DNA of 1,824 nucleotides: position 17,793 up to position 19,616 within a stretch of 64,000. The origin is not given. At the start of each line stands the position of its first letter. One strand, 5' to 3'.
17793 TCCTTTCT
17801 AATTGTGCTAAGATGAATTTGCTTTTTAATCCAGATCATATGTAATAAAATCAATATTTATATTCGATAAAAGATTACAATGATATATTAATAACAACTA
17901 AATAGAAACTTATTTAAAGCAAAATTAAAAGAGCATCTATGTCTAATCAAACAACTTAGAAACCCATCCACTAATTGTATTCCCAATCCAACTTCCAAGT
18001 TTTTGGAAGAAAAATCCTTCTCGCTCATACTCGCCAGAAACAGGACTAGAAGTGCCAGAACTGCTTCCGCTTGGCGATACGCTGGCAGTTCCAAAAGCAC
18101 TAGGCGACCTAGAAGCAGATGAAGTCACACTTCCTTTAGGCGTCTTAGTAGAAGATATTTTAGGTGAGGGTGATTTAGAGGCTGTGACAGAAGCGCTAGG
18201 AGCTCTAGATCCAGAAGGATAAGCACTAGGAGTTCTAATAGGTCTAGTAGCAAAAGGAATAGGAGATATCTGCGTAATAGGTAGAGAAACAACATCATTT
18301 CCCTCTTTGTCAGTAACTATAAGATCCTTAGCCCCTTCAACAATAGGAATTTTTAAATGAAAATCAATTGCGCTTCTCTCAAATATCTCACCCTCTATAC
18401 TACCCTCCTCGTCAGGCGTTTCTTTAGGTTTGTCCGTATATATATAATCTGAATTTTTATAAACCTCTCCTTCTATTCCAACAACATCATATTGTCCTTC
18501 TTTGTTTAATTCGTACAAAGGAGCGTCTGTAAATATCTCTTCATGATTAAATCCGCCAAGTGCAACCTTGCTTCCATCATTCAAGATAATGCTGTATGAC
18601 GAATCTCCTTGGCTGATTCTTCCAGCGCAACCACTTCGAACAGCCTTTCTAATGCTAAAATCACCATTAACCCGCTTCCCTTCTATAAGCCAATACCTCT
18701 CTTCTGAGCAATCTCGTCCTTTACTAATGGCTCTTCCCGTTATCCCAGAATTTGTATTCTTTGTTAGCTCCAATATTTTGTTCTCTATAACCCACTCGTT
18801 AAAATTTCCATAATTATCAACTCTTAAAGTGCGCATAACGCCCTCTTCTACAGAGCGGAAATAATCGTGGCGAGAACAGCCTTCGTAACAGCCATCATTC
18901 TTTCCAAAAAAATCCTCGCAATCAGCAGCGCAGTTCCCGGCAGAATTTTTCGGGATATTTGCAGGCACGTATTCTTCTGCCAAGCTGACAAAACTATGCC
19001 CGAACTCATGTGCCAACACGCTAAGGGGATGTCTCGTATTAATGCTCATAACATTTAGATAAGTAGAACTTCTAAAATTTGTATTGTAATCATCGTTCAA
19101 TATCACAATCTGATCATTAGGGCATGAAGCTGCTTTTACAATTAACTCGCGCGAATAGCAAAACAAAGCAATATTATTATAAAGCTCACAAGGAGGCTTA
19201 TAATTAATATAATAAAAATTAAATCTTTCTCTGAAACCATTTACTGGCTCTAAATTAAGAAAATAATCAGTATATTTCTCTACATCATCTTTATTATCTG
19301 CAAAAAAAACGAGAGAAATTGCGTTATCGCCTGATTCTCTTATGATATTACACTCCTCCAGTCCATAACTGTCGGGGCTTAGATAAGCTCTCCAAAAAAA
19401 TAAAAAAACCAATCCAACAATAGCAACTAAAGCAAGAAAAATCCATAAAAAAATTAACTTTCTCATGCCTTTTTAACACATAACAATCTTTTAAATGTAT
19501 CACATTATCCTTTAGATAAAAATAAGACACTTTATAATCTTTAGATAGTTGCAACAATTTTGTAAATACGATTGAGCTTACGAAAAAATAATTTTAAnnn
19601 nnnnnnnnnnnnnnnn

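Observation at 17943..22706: Secreted protease cluster with dockerin-like modules and a shared W-rich C-terminal tail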

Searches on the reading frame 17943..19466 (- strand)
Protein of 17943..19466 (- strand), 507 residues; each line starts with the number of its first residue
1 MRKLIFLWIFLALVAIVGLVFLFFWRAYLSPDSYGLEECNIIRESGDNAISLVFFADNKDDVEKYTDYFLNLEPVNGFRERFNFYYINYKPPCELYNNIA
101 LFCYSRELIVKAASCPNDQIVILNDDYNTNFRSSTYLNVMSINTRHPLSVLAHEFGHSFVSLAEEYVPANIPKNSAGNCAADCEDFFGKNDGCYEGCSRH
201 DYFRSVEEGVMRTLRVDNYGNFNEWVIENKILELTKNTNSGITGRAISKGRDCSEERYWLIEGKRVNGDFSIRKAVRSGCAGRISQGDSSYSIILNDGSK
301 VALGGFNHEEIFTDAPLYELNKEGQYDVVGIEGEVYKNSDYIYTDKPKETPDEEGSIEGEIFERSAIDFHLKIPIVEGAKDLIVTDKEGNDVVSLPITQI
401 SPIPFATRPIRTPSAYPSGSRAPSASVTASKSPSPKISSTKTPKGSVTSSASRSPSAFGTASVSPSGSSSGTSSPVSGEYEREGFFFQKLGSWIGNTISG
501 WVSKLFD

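Call 3: search_protein_families(library=pfam, proteins=[window:17943-19466:-], max_evalue=1)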
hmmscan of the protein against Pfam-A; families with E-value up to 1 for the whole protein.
window:17943-19466:- (507 aa): 2 families
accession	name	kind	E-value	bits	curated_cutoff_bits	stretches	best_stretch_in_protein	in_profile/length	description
PF09471.16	Peptidase_M64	-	3.9e-05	23.4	26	1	111-170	105-165/302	IgA Peptidase M64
PF21205.3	Rep3_C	-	0.065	13.9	21.1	1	218-251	17-50/59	Initiator Rep protein, WH2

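Call 6: search_protein_families(library=ncbifam, proteins=[window:17943-19466:-], max_evalue=1)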
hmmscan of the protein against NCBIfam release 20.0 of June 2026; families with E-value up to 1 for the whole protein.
window:17943-19466:- (507 aa): 1 family
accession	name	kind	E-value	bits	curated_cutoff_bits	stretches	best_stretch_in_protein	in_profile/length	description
NF038115.1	SVAGG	subfamily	0.2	10.6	150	1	110-160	129-187/407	SVAGG family GlyGly-CTERM protein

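Call 9: find_homologous_proteins(query=window:17943-19466:-)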
Query window:17943-19466:- (507 aa): 45 proteins with E <= 0.001 among 8000 candidates.
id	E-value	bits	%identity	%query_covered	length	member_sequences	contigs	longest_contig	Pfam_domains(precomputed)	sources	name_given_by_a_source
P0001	1.7e-188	646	57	100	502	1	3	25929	-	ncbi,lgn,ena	-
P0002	2.7e-159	549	50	100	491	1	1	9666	PF09471.16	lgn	-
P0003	8.4e-127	442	51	74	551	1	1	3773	PF09471.16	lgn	-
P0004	8.8e-116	406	49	74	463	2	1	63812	-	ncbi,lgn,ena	-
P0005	2.3e-114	401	51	79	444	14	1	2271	-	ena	-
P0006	1.7e-110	388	48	78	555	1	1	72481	PF09471.16,PF00404.25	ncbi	-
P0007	3.2e-110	388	50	75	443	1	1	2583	PF09471.16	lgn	-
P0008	2.6e-109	385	50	71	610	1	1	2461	-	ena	-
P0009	1.4e-108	382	48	68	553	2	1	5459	PF09471.16,PF00404.25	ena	-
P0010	4.5e-107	377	46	78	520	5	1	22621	PF09471.16,PF00404.25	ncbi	-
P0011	5.2e-106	374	48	71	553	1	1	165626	PF09471.16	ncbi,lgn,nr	ncbi:MAG: M64 family metallopeptidase [Nanoarchaeota archaeon]|nr:M64 family metallopeptidase [Nanoa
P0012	3.2e-98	348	47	67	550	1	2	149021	PF00404.25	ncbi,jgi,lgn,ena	-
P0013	3.7e-98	348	47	76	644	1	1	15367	PF09471.16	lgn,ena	-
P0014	1.8e-97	346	46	68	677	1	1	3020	PF09471.16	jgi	-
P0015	1.1e-96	343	46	71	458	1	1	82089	-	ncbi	-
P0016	4.2e-96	341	45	77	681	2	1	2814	PF09471.16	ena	-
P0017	4.8e-96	341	44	78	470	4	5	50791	PF09471.16,PF00404.25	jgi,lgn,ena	-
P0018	6.3e-96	340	44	78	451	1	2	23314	PF09471.16,PF00404.25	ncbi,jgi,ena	-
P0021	7.2e-90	320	51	63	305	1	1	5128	PF09471.16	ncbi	ncbi:MAG: hypothetical protein UU67_C0090G0007, partial [Candidatus Daviesbacteria bacterium GW2011_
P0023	2.9e-82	295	41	74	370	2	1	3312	PF09471.16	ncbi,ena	-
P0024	3.0e-82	295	42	78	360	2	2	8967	PF09471.16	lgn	-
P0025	6.8e-82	294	40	79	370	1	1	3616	PF09471.16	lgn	-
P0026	1.2e-80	290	41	74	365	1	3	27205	PF09471.16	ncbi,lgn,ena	ncbi:MAG: hypothetical protein AABX73_00560 [Nanoarchaeota archaeon]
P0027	9.0e-80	287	42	71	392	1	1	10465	PF09471.16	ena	-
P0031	3.9e-77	278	39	78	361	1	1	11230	PF09471.16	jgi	jgi:hypothetical protein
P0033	9.4e-77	277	38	80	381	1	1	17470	PF09471.16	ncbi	-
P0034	3.9e-76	275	40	76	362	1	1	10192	PF09471.16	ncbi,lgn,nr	ncbi:MAG: hypothetical protein U9Q06_03765 [Nanoarchaeota archaeon]|nr:hypothetical protein [Nanoarc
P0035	1.6e-73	267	42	68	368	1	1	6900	PF09471.16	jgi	jgi:hypothetical protein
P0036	7.3e-71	258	43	60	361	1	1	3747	PF09471.16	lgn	-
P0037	1.4e-70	257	43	62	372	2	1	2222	PF09471.16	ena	-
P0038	1.3e-69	254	43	60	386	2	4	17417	PF09471.16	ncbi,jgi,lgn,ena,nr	ncbi:hypothetical protein AUJ84_00810 [Candidatus Pacearchaeota archaeon CG1_02_32_132]|nr:MAG: hypo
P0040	2.1e-68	250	39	75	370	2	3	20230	PF09471.16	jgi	-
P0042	1.7e-63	233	42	64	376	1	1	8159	PF09471.16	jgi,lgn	-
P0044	1.7e-58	217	44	47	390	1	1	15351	PF09471.16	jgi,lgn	-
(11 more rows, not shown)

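Call 20: find_related_loci(query=window:17943-19466:-, collection=genome_contigs, flank=10000)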
Query window:17943-19466:- (507 aa) in genome_contigs; peptide patterns used: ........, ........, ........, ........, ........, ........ (x = any residue, [..] = any of these).
142 stretches matched a pattern, but none encodes a relative of the query by tblastn (E <= 1e-3).

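Call 22: find_related_loci(query=A3, collection=metagenome_contigs, flank=10000)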
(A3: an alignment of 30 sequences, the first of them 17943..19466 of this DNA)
Query A3 (507 aa) in metagenome_contigs; peptide patterns used: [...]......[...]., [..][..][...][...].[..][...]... (x = any residue, [..] = any of these).
600 stretches matched a pattern (row limit reached: there are more); 110 encode a relative of the query (tblastn E <= 1e-3); the best 80 are kept; 80 distinct loci.
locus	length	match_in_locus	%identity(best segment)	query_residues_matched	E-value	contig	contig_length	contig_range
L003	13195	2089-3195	44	1-397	1e-100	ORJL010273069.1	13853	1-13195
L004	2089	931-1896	44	24-386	9e-96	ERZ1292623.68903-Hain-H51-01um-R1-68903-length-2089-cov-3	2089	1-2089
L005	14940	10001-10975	46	36-374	1e-85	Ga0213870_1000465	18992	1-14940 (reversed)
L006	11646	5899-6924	41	4-387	2e-83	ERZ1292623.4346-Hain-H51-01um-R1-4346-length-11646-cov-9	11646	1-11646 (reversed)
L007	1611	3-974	42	29-394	2e-86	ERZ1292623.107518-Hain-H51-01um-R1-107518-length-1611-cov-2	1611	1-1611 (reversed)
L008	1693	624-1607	41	30-400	2e-84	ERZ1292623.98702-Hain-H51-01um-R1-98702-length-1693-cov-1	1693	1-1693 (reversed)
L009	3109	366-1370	41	29-404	9e-79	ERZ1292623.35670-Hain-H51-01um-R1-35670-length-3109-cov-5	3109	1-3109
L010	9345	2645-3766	36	1-404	3e-76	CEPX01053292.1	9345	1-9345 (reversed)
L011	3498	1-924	40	45-395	2e-76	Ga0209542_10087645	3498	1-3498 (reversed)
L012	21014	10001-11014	43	2-336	3e-73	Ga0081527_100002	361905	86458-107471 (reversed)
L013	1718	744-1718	41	36-387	1e-75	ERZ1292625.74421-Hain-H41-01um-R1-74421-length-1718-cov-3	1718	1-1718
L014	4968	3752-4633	46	22-317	5e-72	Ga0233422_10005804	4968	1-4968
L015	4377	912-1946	38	22-414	6e-70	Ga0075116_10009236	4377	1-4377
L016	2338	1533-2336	47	21-293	8e-72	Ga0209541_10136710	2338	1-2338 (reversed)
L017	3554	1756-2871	39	23-422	5e-70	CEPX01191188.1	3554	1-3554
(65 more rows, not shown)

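Call 37: find_encoding_contigs(protein=P0010, flank=10000, max_places=2)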
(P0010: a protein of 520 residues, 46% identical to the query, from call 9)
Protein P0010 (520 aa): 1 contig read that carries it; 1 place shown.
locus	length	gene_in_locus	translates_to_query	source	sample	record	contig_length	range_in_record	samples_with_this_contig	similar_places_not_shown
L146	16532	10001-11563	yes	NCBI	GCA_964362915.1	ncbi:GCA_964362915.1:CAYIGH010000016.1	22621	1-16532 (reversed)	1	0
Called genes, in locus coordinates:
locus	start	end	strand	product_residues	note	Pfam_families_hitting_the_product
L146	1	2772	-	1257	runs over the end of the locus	PF02359:CDC48_N, PF00004:AAA, PF17862:AAA_lid_3, PF00004:AAA, PF14890:Intein_splicing, PF14528:LAGLIDADG_3, PF00004:AAA, PF17862:AAA_lid_3, +21 more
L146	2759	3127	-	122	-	-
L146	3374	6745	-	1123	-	PF19077:Big_13 (faint)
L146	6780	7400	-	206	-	-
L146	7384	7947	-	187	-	PF22014:DUF6932, PF18765:Polbeta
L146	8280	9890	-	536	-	PF09825:BPL_N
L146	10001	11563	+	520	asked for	PF09471:Peptidase_M64 (weak), PF00404:Dockerin_1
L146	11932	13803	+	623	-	PF00404:Dockerin_1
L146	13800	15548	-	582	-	PF00082:Peptidase_S8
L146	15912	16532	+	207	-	PF22600:MTPAP-like_central (weak), PF01909:NTP_transf_2, PF18765:Polbeta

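Call 38: find_encoding_contigs(protein=P0002, flank=10000, max_places=2)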
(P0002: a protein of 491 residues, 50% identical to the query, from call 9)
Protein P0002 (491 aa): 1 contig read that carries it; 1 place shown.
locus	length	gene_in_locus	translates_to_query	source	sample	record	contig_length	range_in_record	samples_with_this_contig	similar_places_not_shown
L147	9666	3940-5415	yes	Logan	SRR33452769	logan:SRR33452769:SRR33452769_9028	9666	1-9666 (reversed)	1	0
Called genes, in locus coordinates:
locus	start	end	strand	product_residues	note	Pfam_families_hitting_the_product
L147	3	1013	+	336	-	?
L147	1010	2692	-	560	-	PF00082:Peptidase_S8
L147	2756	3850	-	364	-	PF00404:Dockerin_1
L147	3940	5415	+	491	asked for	PF09471:Peptidase_M64 (faint)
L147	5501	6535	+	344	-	PF01368:DHH, PF02272:DHHA1 (weak)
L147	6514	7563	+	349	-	PF00708:Acylphosphatase, PF01255:Prenyltransf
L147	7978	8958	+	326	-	PF01916:DS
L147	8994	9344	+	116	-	-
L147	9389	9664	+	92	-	?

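Call 39: find_encoding_contigs(protein=P0001, flank=10000, max_places=2)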
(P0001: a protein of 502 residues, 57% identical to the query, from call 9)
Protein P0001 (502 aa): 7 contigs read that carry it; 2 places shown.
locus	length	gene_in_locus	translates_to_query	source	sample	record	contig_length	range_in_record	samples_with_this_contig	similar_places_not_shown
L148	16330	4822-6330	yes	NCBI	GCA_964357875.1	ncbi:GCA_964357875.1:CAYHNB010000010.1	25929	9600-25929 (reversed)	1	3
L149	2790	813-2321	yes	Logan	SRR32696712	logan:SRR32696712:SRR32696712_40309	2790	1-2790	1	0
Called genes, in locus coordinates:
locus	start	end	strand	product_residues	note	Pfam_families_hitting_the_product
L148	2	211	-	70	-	?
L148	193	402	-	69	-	PF04703:FaeA (weak), PF08279:HTH_11 (weak)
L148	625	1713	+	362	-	-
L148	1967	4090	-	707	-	-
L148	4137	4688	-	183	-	-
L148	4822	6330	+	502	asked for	-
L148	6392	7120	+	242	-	-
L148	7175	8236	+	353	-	PF01368:DHH, PF02272:DHHA1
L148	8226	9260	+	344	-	PF00708:Acylphosphatase, PF01255:Prenyltransf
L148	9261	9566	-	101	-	-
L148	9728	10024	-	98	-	-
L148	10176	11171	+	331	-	PF01916:DS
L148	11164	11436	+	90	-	-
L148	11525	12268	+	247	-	-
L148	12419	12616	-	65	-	-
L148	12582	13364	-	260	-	PF01909:NTP_transf_2, PF18765:Polbeta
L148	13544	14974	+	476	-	PF02934:GatB_N, PF02637:GatB_Yqey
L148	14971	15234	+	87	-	-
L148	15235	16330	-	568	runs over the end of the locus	PF05548:Peptidase_M11 (faint)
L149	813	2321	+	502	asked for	-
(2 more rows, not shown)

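Call 59: predict_structure(alignment_id=A3)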
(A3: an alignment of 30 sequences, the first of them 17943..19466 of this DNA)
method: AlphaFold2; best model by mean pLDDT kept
length: 507 residues; sequences in the alignment: 30
mean_pLDDT: 71.1   pTM: 0.66
mean pLDDT of the five models: 71.1, 70.7, 69.6, 68.6, 67.1
residues with pLDDT >= 90: 196; 70-90: 108; 50-70: 57; < 50: 146
segments of 3 or more residues with pLDDT < 50: 164-176, 196-214, 239-248, 402-497, 500-502, 504-507
pLDDT, mean of each block of 10 residues (from residue 1): 89 94 70 74 89 96 97 92 96 92 95 94 95 95 94 88 45 47 60 50 36 60 81 71 40 88 91 91 81 93 89 88 88 86 73 64 91 90 92 83 41 33 32 30 30 30 29 30 37 47 46
secondary structure, 60 per line:
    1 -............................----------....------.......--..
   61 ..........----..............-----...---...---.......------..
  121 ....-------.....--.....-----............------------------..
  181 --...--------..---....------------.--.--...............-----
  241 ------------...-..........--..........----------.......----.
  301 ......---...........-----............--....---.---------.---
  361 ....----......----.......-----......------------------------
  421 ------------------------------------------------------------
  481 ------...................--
elements in order: H2-29 E40-43 E50-56 H59-70 H75-81 E82-88 E94-96 E100-102 H106-112 E119-124 E132-136 E139-143 H149-160 H199-202 H221-235 E257-266 E269-278 E289-295 E300-306 E310-320 E326-337 E340-343 E361-364 E369-374 E379-385 E391-396 H487-505

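Call 61: fold_search(model_id=the predicted structure, library=pdb)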
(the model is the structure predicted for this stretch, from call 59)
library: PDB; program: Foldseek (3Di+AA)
matches with E <= 10: 814; with E <= 0.001: 16
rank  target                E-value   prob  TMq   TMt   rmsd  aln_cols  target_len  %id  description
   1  9i4z                  1.0e-07  1.00  0.26  0.24  25.0       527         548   10  Crystal structure of Thomasclavelia ramosa IgA peptidase (IgAse) active site mutant (E330-N876) (released 2025-06-25)
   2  9qdh                  3.5e-07  1.00  0.26  0.24  23.8       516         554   10  Crystal structure of IgA protease (323-878) from Thomasclavelia ramosa (released 2025-07-16)
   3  9ekk_A                8.3e-07  1.00  0.26  0.24  24.1       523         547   11  Thomasclavelia ramosa Immunoglobulin A Protease Middle (Protease) Domain with C-terminal Domain #1 (Crystallized as Pu (released 2025-09-03)
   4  9qa6                  8.9e-07  1.00  0.25  0.16  24.1       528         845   10  Cryo-EM structure of Thomasclavelia ramosa IgA peptidase (IgAse) active site mutant (S32-N876) (released 2025-06-25)
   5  4df9_C                3.6e-06  1.00  0.27  0.33   7.2       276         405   16  Crystal structure of a putative peptidase (BF3526) from Bacteroides fragilis NCTC 9343 at 2.17 A resolution (released 2012-02-15)
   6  4df9_F                6.2e-06  1.00  0.22  0.28   5.4       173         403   20  Crystal structure of a putative peptidase (BF3526) from Bacteroides fragilis NCTC 9343 at 2.17 A resolution (released 2012-02-15)
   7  9qdi_G                9.9e-06  1.00  0.28  0.34   7.3       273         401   15  Crystal structure of BF3526 peptidase from Bacteroides fragilis in complex with a peptide (released 2025-07-16)
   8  9qdi_D                9.9e-06  1.00  0.27  0.33   7.1       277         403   16  Crystal structure of BF3526 peptidase from Bacteroides fragilis in complex with a peptide (released 2025-07-16)
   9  4df9_A                1.1e-05  1.00  0.22  0.27   4.0       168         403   20  Crystal structure of a putative peptidase (BF3526) from Bacteroides fragilis NCTC 9343 at 2.17 A resolution (released 2012-02-15)
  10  9qdi_C                1.4e-05  1.00  0.22  0.27   3.7       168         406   19  Crystal structure of BF3526 peptidase from Bacteroides fragilis in complex with a peptide (released 2025-07-16)
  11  4df9_D                1.4e-05  1.00  0.22  0.27   4.0       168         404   20  Crystal structure of a putative peptidase (BF3526) from Bacteroides fragilis NCTC 9343 at 2.17 A resolution (released 2012-02-15)
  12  9qdi_A                1.4e-05  1.00  0.28  0.34   6.4       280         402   15  Crystal structure of BF3526 peptidase from Bacteroides fragilis in complex with a peptide (released 2025-07-16)
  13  3p1v_A                2.5e-05  1.00  0.23  0.28   6.9       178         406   18  Crystal structure of a metallo-endopeptidases (BACOVA_00663) from Bacteroides ovatus at 1.93 A resolution (released 2010-10-27)
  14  3p1v_B                3.0e-05  1.00  0.23  0.28   3.7       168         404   20  Crystal structure of a metallo-endopeptidases (BACOVA_00663) from Bacteroides ovatus at 1.93 A resolution (released 2010-10-27)
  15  4df9_E                4.3e-05  1.00  0.22  0.27   5.2       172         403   20  Crystal structure of a putative peptidase (BF3526) from Bacteroides fragilis NCTC 9343 at 2.17 A resolution (released 2012-02-15)
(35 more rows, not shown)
